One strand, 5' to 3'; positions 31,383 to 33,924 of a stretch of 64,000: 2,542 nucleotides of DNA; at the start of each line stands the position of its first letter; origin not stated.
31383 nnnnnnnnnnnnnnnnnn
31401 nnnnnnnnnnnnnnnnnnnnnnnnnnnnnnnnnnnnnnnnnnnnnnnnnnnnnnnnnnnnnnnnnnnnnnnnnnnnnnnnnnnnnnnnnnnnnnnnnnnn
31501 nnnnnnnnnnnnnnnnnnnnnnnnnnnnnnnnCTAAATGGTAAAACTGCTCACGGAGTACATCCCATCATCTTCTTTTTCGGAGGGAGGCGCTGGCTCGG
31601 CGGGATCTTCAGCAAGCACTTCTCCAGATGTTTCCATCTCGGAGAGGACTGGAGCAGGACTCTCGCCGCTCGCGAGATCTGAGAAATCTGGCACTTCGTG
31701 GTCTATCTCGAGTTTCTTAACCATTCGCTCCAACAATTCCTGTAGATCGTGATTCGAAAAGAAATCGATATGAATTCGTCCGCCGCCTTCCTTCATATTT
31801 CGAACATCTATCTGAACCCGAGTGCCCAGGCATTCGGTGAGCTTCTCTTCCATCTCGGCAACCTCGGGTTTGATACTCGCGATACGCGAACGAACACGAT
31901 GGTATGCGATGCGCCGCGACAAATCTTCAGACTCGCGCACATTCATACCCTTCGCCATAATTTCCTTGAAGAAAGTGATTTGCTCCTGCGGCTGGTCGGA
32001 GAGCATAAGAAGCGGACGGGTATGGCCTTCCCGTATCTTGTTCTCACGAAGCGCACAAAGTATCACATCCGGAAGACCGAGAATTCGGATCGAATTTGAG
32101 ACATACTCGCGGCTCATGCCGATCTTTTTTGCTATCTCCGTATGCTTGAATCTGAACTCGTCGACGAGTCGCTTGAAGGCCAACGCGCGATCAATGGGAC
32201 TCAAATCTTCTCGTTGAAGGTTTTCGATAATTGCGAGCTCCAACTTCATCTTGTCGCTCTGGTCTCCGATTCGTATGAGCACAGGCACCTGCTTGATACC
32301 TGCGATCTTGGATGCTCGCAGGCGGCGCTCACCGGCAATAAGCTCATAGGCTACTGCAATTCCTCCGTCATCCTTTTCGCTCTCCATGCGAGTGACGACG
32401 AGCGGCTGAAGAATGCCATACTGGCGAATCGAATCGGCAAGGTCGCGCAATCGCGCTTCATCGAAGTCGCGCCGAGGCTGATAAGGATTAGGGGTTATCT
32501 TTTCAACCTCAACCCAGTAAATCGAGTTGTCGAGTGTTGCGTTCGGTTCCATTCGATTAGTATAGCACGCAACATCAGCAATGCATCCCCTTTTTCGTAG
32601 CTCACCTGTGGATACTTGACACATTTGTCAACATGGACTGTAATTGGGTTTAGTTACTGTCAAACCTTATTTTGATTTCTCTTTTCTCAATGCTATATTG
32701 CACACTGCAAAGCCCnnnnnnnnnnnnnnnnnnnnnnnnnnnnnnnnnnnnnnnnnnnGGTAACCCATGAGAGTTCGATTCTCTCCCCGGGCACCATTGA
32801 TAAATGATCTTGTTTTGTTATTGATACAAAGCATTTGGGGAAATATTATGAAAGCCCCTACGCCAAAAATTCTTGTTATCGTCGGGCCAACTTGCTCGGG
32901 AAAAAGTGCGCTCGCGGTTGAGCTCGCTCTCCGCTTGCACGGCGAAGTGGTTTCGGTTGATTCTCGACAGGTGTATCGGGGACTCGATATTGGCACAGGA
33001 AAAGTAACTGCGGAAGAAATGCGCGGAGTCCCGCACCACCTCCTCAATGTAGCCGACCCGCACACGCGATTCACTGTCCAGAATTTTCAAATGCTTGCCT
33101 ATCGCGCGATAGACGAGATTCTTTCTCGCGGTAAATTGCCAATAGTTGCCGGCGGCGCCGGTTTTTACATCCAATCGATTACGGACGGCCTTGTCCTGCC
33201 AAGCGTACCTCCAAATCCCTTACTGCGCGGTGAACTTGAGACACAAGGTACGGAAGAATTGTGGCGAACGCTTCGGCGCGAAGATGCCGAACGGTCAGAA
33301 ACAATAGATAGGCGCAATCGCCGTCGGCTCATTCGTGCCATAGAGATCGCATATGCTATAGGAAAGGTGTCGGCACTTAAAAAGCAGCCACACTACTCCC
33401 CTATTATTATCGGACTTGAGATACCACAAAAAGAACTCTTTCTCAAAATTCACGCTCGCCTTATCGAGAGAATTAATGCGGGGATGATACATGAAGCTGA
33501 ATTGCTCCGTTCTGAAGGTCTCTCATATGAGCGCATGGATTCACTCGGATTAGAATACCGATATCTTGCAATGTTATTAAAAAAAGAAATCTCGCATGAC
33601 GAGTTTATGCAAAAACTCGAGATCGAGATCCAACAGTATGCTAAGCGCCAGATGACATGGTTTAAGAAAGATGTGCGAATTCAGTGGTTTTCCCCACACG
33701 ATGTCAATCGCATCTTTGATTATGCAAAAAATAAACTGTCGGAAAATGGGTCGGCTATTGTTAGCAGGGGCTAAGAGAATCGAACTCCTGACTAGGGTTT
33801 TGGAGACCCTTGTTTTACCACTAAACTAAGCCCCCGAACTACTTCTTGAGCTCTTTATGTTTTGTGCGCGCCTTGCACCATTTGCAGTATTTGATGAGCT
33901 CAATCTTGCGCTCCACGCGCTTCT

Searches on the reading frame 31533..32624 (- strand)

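Call 7: search_protein_families(library=pfam, proteins=[window:31533-32624:-], max_evalue=0.001)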
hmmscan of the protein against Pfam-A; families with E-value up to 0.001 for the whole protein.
window:31533-32624:- (363 aa): 3 families
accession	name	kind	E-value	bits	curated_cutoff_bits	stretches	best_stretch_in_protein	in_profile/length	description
PF17762.8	HTH_ParB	-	1.5e-28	99.3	22.6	1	139-239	1-100/102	ParB HTH domain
PF02195.25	ParB_N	-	2.1e-27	95.5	26.3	1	35-137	3-95/95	ParB N-terminal domain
PF23552.2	ParB_C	-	5.9e-08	32.5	23.8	1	252-301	2-49/50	ParB dimerisation domain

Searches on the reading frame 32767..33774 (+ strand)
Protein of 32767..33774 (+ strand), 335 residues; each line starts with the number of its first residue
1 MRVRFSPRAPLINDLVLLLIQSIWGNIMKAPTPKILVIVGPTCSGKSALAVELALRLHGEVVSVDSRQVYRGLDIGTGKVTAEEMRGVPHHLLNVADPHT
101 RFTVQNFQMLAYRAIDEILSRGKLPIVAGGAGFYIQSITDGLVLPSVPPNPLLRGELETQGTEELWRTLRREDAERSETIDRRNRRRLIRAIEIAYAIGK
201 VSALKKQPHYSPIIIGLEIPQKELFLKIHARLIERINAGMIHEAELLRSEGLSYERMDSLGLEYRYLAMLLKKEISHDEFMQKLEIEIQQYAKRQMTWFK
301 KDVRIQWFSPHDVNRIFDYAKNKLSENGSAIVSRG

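Call 7: search_protein_families(library=pfam, proteins=[window:32767-33774:+], max_evalue=0.001)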
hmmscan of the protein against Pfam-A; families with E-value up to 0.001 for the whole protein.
window:32767-33774:+ (335 aa): 2 families
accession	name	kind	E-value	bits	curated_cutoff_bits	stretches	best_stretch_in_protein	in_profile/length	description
PF01715.23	IPPT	-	2e-63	214.8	23.6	1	68-302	1-243/243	IPP transferase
PF01745.22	IPT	-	9e-09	35.5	20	1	34-88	2-56/233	Isopentenyl transferase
